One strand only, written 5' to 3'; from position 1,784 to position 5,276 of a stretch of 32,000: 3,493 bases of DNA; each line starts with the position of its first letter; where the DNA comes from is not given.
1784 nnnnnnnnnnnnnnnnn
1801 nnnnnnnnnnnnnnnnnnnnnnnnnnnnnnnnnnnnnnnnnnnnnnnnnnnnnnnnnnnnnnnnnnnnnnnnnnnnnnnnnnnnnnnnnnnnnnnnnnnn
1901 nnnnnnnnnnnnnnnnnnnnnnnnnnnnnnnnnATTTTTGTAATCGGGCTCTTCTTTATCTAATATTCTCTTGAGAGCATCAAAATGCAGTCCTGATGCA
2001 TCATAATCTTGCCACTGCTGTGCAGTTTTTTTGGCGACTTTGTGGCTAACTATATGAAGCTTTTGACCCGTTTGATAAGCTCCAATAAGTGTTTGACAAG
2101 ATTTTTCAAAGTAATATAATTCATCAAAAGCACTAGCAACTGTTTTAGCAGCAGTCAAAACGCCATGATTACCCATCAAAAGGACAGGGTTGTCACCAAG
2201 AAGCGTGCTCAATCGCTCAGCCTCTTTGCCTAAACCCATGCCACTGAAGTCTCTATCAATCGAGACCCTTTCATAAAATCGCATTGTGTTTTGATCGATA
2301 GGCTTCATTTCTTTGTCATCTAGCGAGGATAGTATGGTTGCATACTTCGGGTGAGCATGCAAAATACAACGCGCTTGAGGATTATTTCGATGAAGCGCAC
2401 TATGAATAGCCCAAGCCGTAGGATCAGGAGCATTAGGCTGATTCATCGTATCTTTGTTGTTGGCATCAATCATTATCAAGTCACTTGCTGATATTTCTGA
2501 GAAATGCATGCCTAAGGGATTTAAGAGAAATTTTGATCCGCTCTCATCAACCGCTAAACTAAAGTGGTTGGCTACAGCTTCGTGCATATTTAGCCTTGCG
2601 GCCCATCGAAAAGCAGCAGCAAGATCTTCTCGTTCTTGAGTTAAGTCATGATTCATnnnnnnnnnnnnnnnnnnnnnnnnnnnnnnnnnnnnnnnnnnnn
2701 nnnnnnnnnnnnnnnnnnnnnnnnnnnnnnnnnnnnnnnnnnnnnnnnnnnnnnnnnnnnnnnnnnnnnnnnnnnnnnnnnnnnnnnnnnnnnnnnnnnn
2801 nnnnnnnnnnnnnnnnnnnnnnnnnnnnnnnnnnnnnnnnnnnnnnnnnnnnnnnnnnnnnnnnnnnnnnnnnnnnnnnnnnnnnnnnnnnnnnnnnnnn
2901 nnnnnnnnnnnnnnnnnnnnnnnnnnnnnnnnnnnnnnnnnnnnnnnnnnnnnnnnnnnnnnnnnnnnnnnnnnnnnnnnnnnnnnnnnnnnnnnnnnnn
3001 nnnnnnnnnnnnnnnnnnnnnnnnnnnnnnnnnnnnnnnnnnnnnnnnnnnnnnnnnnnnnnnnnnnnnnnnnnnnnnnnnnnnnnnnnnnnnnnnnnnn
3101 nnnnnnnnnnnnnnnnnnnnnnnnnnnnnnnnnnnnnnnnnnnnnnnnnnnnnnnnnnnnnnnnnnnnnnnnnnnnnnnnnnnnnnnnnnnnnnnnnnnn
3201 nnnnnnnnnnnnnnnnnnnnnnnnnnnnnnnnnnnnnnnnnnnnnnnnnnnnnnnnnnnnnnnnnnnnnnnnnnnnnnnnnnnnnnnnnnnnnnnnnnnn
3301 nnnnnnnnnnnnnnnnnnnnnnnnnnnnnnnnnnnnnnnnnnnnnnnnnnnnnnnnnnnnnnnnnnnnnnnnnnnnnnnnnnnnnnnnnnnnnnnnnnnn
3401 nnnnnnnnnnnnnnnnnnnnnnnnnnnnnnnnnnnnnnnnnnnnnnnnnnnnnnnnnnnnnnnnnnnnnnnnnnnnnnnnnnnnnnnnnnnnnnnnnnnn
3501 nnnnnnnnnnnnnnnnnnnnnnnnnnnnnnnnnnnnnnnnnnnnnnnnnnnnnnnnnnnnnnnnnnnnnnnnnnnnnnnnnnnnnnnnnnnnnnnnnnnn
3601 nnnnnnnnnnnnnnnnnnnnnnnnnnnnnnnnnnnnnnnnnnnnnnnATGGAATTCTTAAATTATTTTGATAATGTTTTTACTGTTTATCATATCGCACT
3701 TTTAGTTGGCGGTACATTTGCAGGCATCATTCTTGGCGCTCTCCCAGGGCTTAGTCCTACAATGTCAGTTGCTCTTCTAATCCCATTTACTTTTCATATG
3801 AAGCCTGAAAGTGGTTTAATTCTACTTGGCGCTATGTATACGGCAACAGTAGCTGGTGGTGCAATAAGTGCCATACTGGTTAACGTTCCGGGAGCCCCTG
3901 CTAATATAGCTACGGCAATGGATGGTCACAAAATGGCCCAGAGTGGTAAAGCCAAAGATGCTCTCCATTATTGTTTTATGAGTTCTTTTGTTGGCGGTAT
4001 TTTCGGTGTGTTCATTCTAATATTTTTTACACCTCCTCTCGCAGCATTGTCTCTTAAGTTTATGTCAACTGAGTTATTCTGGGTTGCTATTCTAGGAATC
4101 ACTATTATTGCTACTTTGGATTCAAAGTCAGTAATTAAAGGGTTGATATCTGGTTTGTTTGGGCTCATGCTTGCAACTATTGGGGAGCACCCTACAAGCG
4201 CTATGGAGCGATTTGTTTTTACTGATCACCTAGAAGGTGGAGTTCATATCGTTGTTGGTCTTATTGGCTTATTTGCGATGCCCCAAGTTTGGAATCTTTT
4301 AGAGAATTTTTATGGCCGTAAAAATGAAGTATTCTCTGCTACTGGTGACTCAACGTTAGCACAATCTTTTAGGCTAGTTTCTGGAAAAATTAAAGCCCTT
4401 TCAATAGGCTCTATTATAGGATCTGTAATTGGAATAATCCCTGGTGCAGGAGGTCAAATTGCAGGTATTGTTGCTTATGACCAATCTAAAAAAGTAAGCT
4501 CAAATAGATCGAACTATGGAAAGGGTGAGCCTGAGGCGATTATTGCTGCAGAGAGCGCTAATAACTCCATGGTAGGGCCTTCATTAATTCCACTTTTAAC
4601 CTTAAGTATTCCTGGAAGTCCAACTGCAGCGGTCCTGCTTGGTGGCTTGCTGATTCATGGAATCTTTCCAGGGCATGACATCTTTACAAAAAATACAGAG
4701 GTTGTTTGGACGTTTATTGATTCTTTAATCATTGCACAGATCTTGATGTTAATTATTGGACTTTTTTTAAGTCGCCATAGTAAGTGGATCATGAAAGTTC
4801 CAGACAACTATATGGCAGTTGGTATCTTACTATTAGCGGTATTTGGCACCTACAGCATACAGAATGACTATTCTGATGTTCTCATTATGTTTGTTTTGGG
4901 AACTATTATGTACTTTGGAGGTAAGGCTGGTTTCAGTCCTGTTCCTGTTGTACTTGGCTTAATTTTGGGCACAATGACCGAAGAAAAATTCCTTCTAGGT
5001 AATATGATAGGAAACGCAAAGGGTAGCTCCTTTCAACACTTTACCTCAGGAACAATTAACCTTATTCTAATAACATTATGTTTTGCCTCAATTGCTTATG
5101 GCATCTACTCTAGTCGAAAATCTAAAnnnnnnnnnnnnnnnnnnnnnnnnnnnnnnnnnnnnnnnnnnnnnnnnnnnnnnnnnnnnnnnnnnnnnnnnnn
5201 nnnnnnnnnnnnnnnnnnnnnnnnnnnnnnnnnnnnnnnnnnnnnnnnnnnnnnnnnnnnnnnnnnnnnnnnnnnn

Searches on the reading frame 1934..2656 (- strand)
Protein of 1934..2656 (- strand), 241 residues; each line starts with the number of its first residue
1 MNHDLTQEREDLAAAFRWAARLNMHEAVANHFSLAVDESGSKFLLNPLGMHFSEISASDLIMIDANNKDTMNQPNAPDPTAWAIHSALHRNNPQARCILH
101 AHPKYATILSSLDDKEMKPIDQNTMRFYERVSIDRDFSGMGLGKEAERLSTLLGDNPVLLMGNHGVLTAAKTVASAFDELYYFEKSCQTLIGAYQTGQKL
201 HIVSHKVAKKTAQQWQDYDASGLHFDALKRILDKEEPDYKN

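Call 5: search_protein_families(library=ncbifam, proteins=[window:1934-2656:-], max_evalue=0.00001)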
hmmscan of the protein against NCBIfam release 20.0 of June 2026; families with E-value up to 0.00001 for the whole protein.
window:1934-2656:- (241 aa): 23 families
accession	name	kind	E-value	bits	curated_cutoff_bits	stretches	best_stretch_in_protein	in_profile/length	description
NF005689.0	PRK07490.1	equivalog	8.5e-110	365.8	260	1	4-240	10-247/248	hypothetical protein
NF005068.0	PRK06486.1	equivalog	1.1e-70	237.9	269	1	3-240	22-261/262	aldolase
NF005451.0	PRK07044.1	subfamily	1.2e-56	191.6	207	1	6-240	20-255/256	aldolase II superfamily protein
NF004855.0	PRK06208.1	subfamily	1.7e-43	148.9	255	1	6-239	41-272/274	class II aldolase/adducin family protein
NF005186.0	PRK06661.1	equivalog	8.7e-28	97.6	339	1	9-220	7-217/235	hypothetical protein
NF005484.0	PRK07090.1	equivalog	1.2e-22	80.5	261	1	6-230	29-249/260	aldolase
NF006413.0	PRK08660.1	equivalog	8.2e-17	61.6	203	1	17-190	8-174/184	aldolase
NF005123.0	PRK06557.1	subfamily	4.1e-14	52.8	251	1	4-217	8-219/223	L-ribulose-5-phosphate 4-epimerase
NF005302.0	PRK06833.1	equivalog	1.6e-12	47.4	264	1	43-218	40-210/214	L-fuculose-phosphate aldolase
NF053537.1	DhpthDcsPhtC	equivalog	5.8e-12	45.5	200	1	9-203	1-203/232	3,4-dihydroxyphthalate decarboxylase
NF006208.0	PRK08333.1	equivalog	9.2e-11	41.7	267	1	41-186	35-176/189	aldolase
TIGR03328.1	salvage_mtnB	equivalog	2.5e-10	40.2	137.05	1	15-116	4-102/194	methylthioribulose 1-phosphate dehydratase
NF053831.1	RU1PAldHalo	equivalog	1.9e-09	37.3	300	1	39-218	31-206/208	ribulose-1-phosphate aldolase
NF006672.0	PRK09220.1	equivalog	3.2e-09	36.5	226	1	5-116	8-115/209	methylthioribulose 1-phosphate dehydratase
NF043034.1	OxoTetrPhDc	equivalog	5.3e-08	32.9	250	1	29-188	26-183/205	3-oxo-tetronate 4-phosphate decarboxylase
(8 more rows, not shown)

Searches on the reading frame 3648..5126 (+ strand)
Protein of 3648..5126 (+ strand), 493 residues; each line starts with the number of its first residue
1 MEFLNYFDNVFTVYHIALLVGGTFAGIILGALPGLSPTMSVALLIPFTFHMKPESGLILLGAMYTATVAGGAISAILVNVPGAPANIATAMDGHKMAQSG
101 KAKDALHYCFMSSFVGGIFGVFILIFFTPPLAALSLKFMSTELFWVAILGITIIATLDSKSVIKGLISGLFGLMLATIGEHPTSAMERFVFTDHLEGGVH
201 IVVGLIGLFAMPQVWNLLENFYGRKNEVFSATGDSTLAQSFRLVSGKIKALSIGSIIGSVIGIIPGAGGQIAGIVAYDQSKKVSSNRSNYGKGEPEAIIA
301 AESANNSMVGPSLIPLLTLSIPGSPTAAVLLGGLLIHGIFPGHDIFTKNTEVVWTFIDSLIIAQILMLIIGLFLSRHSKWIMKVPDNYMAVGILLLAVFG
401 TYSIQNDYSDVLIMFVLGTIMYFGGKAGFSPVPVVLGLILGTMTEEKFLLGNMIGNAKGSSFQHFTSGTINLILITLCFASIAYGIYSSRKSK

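Call 5: search_protein_families(library=ncbifam, proteins=[window:3648-5126:+], max_evalue=0.00001)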
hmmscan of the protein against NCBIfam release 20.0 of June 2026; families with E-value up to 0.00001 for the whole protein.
window:3648-5126:+ (493 aa): 0 families

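Call 7: search_protein_families(library=pfam, proteins=[window:3648-5126:+], max_evalue=0.0001)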
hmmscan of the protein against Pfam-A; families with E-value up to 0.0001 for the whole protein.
window:3648-5126:+ (493 aa): 1 family
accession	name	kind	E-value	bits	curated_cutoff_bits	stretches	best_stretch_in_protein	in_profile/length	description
PF01970.21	TctA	-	6.8e-129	430.6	28.9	1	17-436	2-423/423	Tripartite tricarboxylate transporter TctA family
